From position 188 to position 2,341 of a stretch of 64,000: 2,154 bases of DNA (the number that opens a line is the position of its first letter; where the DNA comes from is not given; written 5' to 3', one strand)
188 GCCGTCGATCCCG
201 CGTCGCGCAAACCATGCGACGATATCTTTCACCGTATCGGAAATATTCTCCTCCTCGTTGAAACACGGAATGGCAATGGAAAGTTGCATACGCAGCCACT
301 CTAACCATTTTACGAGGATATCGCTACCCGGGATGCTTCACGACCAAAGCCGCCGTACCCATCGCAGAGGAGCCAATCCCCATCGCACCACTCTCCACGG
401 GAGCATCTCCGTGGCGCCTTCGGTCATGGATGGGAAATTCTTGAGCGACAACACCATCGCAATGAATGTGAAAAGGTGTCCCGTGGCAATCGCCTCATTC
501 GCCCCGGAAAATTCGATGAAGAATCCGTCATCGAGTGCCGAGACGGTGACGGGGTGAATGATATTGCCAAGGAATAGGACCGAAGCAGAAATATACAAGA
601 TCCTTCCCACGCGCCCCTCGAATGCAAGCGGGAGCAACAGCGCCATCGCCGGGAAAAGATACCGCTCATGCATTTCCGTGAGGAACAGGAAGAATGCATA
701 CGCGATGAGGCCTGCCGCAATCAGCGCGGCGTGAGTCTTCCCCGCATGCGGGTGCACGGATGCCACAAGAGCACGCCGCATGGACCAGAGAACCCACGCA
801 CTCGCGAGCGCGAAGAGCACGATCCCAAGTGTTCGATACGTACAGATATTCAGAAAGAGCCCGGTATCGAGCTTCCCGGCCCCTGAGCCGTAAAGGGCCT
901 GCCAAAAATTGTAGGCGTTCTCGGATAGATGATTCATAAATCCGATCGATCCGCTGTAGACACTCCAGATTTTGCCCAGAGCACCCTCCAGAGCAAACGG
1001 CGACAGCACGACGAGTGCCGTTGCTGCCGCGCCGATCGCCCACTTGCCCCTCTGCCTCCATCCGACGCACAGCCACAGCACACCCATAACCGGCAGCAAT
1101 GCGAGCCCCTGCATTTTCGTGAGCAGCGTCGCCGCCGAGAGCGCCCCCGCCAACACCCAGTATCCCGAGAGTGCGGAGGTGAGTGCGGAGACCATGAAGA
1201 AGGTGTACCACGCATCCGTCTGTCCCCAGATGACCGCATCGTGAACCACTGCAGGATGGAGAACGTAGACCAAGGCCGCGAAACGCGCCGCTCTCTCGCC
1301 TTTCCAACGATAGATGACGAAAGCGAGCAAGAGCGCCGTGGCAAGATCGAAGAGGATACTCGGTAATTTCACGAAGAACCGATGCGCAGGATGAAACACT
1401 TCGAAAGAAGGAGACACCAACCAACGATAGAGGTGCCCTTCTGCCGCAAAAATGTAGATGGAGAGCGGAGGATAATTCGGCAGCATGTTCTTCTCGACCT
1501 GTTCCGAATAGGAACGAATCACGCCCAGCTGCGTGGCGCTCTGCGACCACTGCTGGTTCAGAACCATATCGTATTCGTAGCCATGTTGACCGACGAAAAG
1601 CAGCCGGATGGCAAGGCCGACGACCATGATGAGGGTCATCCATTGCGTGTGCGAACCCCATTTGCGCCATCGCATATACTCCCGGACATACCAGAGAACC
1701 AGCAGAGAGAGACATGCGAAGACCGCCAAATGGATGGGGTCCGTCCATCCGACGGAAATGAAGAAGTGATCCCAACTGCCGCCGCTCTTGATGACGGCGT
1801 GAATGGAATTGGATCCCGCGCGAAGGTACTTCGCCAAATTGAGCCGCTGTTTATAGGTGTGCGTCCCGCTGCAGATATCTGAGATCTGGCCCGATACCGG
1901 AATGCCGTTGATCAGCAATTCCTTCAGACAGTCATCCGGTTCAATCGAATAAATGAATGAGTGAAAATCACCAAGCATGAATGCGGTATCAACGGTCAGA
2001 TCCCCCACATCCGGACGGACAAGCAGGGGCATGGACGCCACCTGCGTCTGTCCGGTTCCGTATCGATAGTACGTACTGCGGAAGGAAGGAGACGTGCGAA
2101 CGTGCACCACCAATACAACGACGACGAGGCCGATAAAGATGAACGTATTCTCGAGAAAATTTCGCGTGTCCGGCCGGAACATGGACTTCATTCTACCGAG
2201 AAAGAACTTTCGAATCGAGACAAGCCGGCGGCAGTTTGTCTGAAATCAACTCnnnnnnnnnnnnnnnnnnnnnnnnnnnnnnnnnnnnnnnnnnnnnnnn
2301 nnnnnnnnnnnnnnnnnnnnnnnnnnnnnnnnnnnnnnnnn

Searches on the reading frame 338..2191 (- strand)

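Call 46: search_protein_families(library=pfam, proteins=[window:338-2191:-], max_evalue=0.001)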
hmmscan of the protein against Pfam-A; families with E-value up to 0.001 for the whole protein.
window:338-2191:- (617 aa): 1 family
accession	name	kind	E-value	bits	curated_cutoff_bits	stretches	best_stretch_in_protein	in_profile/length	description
PF13231.12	PMT_2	-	1.6e-06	28.9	26.1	1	254-399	5-157/160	Dolichyl-phosphate-mannose-protein mannosyltransferase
